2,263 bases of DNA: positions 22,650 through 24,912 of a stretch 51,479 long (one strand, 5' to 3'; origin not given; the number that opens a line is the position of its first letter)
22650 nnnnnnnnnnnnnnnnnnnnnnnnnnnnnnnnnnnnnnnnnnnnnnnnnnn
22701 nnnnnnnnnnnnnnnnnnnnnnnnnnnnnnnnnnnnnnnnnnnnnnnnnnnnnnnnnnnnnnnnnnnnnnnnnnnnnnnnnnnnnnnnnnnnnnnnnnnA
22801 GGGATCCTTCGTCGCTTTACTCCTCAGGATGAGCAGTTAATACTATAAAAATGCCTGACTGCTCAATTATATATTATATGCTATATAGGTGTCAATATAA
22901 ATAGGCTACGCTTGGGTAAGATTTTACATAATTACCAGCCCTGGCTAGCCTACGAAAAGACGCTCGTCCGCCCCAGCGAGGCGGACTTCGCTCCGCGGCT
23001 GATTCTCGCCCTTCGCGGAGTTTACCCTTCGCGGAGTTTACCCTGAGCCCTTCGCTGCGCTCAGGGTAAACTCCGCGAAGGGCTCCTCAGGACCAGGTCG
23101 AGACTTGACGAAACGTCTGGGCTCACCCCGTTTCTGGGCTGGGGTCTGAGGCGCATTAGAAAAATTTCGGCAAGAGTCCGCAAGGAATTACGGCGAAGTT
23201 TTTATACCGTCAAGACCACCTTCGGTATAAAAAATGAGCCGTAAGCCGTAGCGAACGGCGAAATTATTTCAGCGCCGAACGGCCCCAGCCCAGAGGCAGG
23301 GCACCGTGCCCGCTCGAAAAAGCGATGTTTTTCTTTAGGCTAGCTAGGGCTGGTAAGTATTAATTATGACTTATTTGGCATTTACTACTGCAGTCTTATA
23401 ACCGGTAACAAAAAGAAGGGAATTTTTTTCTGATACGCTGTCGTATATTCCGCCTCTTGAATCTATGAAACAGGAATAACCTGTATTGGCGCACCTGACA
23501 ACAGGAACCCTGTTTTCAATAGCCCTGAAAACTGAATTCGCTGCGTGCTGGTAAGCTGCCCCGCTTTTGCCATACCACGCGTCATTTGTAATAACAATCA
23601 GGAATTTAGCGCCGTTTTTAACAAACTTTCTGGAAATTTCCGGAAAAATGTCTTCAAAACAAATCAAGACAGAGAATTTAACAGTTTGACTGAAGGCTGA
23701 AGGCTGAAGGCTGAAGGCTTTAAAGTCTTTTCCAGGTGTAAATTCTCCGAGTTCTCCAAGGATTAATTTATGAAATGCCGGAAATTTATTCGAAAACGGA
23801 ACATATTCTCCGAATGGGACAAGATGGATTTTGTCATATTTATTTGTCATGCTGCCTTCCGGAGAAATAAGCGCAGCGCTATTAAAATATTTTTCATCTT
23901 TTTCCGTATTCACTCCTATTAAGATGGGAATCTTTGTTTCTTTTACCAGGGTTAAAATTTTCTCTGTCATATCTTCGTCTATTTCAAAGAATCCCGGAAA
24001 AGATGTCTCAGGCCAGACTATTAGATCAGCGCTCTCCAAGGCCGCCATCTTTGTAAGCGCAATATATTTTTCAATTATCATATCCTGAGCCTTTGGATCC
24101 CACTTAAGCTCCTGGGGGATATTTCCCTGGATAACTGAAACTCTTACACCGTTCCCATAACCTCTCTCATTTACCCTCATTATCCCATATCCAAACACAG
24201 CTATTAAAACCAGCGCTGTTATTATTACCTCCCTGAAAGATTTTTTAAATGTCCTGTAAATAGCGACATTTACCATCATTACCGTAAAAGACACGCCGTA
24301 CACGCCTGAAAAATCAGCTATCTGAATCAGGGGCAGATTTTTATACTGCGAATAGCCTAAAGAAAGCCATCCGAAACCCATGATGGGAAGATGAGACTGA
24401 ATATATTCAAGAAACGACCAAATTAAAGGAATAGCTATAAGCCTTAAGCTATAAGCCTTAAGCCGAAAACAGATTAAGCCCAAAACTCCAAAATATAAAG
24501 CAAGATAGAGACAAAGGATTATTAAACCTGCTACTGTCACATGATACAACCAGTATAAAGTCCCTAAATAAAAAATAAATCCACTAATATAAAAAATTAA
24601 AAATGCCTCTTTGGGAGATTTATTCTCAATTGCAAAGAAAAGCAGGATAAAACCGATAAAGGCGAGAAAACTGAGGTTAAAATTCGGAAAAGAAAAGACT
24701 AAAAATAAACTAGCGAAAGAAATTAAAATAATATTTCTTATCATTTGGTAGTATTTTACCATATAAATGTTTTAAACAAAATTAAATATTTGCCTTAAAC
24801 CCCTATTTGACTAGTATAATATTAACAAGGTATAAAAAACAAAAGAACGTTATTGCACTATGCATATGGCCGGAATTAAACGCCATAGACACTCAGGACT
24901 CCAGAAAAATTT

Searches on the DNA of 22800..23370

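Call 90: search_rna_families(source=window, start=22800, end=23370, threshold=evalue, max_evalue=1)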
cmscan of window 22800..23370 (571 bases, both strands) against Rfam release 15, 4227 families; matches with E-value up to 1: 5.
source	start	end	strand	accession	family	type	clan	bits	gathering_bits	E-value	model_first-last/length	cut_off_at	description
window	23022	23085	+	RF00784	mir-486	Gene; miRNA;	-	35.1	69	3.1e-06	1-68/68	no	mir-486 microRNA precursor family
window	22964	22992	-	RF01356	CRISPR-DR28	Gene; CRISPR;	-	22.5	35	0.15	1-24/24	no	CRISPR RNA direct repeat element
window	23029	23102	+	RF00052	lin-4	Gene; miRNA;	-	19.5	40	0.32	1-80/80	no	lin-4 microRNA precursor family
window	22925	22989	+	RF00624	P9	Gene;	-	18.4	43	0.18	1-74/74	no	Pseudomonas sRNA P9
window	23021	23082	-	RF03235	mir-2543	Gene; miRNA;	-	18.1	70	0.6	26-85/116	no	mir-2543 microRNA precursor family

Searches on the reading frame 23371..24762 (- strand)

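Call 6: search_protein_families(library=pfam, proteins=[window:23371-24762:-], max_evalue=0.001)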
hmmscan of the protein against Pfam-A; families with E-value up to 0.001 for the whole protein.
window:23371-24762:- (463 aa): 2 families
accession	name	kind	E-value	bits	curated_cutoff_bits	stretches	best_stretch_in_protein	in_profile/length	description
PF20154.4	LNT_N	-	7e-38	130.8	27.1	1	18-167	2-159/159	Apolipoprotein N-acyltransferase N-terminal domain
PF00795.27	CN_hydrolase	-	2.3e-34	119.3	23.2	1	207-446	1-237/256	Carbon-nitrogen hydrolase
